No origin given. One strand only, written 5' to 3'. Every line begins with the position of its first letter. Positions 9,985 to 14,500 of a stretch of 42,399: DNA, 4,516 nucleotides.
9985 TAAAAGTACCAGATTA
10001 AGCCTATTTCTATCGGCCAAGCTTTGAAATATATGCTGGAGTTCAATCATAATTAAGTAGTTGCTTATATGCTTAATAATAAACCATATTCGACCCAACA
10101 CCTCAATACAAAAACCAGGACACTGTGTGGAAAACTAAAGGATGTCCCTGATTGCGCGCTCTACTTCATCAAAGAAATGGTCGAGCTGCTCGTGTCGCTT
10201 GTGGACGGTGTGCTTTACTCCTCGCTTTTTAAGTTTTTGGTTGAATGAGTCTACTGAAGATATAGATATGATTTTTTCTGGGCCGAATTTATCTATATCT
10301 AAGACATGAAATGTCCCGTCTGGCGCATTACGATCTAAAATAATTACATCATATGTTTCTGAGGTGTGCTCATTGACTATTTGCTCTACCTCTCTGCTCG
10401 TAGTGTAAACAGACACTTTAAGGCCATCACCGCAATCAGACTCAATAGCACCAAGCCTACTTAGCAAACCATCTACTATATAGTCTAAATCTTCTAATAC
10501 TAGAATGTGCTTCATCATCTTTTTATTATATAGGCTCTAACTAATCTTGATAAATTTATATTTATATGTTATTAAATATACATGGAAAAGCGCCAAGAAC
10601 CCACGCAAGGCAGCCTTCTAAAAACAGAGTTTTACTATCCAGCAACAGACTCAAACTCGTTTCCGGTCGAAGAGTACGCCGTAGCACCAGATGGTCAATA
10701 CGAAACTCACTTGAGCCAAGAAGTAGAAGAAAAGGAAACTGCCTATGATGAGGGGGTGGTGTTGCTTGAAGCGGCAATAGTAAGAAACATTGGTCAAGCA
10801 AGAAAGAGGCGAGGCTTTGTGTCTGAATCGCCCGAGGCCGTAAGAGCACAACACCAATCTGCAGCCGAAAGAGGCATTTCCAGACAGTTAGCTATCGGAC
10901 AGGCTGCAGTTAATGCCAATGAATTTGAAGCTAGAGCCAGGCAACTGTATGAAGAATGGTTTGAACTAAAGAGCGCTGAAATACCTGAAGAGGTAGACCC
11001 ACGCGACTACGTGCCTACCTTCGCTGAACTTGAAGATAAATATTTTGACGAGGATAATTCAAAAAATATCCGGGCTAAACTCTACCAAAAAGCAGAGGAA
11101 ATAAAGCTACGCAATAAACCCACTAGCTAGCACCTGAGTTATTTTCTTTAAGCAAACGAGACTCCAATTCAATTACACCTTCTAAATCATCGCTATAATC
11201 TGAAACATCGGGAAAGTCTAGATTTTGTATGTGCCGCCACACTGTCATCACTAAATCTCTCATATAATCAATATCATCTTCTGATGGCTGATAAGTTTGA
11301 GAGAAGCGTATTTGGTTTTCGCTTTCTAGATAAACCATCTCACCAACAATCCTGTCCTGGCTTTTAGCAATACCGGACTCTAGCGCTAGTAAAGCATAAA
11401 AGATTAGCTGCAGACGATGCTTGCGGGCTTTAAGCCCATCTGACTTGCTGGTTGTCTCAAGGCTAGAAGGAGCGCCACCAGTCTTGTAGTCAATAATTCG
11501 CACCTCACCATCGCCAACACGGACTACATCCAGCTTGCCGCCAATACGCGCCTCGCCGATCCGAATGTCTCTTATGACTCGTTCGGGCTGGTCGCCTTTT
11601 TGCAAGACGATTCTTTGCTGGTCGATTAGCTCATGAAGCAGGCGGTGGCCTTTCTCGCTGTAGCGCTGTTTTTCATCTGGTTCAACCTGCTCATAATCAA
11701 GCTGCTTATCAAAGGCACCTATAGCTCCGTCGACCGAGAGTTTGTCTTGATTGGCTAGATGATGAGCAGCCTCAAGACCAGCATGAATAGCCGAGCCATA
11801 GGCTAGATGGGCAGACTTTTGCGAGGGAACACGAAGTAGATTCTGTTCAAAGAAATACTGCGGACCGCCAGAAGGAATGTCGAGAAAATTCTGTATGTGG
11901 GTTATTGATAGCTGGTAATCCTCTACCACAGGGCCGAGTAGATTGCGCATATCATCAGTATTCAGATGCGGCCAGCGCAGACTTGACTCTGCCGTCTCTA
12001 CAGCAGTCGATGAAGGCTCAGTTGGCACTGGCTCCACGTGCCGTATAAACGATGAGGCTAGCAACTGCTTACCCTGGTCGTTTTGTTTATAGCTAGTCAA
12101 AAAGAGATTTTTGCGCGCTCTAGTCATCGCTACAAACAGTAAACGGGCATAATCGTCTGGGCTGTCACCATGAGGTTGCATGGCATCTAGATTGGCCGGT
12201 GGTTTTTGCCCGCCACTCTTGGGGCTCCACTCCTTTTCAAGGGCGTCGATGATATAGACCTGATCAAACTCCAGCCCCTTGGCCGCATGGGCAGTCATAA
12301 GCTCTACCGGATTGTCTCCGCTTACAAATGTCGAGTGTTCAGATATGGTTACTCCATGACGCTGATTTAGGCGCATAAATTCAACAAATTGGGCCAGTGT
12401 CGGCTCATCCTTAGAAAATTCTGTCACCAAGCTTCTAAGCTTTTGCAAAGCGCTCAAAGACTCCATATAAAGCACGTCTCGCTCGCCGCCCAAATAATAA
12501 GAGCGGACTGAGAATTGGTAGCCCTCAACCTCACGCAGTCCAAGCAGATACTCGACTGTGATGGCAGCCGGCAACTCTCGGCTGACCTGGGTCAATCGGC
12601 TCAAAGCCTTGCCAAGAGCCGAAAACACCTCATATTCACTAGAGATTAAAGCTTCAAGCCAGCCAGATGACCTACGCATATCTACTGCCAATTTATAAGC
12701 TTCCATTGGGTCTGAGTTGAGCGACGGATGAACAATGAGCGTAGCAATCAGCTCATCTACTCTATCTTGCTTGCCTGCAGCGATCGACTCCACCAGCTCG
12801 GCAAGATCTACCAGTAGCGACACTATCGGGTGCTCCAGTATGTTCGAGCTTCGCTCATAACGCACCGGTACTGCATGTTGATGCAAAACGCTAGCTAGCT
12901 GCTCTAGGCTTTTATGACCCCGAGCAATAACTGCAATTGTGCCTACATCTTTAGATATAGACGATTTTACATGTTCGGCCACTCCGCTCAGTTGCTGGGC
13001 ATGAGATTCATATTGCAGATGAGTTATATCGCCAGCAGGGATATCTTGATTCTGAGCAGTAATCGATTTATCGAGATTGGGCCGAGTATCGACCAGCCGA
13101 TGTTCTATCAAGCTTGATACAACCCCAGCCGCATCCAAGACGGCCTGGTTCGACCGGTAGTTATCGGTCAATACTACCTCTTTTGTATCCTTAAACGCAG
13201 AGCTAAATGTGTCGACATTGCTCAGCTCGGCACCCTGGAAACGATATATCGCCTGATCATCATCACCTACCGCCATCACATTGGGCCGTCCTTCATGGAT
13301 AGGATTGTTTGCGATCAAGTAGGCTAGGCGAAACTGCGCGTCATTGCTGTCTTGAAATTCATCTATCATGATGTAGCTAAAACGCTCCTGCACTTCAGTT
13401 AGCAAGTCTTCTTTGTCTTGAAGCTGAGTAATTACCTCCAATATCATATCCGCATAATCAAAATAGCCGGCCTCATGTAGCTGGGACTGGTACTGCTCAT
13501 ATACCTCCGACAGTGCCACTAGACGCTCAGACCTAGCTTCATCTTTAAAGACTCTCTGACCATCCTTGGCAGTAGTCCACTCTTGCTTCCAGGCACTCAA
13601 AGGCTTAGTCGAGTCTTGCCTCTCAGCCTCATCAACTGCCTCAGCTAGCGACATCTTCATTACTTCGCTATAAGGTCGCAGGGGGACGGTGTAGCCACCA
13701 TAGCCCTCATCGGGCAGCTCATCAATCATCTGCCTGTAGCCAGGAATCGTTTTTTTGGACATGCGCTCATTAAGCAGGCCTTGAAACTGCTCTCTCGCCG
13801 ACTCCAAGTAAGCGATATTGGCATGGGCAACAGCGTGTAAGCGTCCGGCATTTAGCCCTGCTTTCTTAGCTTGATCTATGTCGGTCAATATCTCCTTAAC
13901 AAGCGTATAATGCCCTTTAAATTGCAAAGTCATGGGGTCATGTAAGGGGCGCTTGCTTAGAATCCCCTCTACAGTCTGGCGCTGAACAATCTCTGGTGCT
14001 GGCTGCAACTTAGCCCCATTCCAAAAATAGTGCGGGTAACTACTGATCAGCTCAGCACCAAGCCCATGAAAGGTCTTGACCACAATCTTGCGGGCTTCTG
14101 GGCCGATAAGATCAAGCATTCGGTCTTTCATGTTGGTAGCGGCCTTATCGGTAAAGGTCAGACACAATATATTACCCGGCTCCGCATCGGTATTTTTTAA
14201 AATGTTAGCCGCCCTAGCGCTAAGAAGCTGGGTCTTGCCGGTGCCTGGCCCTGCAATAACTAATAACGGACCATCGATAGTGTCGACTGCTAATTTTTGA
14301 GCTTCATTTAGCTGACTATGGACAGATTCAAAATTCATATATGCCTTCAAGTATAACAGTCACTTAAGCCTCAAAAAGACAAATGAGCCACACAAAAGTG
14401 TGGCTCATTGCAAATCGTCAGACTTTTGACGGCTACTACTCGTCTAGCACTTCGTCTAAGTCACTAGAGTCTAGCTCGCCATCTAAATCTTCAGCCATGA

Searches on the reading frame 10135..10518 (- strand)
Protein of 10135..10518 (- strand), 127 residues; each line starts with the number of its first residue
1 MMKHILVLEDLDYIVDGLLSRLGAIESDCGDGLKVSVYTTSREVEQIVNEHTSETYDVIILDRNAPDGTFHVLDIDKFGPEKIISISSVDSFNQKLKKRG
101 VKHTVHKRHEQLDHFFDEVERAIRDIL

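Call 11: search_protein_families(library=ncbifam, proteins=[window:10138-10518:-], max_evalue=1)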
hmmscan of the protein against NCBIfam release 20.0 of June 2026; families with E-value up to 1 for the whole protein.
window:10138-10518:- (127 aa): 1 family
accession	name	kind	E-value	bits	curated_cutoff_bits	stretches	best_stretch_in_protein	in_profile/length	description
NF008239.0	PRK11013.1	equivalog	0.026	13.5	288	1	56-109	167-220/309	LysR family transcriptional regulator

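Call 19: search_protein_families(library=pfam, proteins=[window:10135-10518:-], max_evalue=0.001)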
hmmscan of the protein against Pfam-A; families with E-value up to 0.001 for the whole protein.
window:10135-10518:- (127 aa): 0 families

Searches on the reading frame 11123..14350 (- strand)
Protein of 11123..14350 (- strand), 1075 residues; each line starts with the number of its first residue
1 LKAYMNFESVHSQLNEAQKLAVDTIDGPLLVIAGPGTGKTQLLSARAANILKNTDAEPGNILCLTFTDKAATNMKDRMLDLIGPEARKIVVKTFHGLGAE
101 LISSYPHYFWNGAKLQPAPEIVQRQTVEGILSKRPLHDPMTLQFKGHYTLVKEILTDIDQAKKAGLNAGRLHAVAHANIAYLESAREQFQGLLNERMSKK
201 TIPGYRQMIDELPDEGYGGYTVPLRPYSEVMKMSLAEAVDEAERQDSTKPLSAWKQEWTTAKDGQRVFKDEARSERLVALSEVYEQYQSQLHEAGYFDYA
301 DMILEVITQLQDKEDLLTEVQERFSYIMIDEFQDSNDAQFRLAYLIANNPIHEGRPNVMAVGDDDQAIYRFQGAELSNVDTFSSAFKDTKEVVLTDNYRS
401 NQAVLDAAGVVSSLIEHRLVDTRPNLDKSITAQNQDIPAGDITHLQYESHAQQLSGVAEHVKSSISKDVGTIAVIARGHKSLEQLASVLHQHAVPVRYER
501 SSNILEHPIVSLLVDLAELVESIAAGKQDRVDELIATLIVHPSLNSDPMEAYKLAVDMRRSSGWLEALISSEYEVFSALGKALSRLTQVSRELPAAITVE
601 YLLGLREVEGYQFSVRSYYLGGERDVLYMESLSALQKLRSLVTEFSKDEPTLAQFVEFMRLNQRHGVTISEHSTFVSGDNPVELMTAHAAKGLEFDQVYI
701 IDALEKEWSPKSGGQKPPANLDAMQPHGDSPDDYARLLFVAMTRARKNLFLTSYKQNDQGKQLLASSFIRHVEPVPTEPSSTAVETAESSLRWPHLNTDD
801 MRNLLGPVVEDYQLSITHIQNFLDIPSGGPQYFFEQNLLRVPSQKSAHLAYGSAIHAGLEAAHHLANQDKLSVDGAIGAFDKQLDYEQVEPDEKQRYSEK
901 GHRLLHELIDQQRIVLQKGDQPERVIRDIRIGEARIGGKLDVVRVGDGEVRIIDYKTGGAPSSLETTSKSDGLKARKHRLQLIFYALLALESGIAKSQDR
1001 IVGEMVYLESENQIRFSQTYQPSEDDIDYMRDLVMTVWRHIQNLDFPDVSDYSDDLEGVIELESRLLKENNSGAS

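Call 19: search_protein_families(library=pfam, proteins=[window:11123-14350:-], max_evalue=0.001)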
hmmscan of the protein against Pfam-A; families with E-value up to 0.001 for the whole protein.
window:11123-14350:- (1075 aa): 6 families
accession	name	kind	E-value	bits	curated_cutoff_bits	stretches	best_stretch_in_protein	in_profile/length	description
PF00580.27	UvrD-helicase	-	9.3e-62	209.6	23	1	14-386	1-270/271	UvrD/REP helicase N-terminal domain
PF13361.12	UvrD_C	-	1.5e-26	94.1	25.6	2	576-755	213-349/350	UvrD-like helicase C-terminal domain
PF13245.12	AAA_19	-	2.6e-19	70.2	25.1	1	20-371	3-133/134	AAA domain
PF12705.13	PDDEXK_1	-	1.2e-18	68.3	22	1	831-1047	15-230/247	PD-(D/E)XK nuclease superfamily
PF13538.12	UvrD_C_2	-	2.1e-09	37.5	27.4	1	729-751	29-51/52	UvrD-like helicase C-terminal domain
PF13604.12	AAA_30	-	0.00096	19.4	27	0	13-77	1-65/191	AAA domain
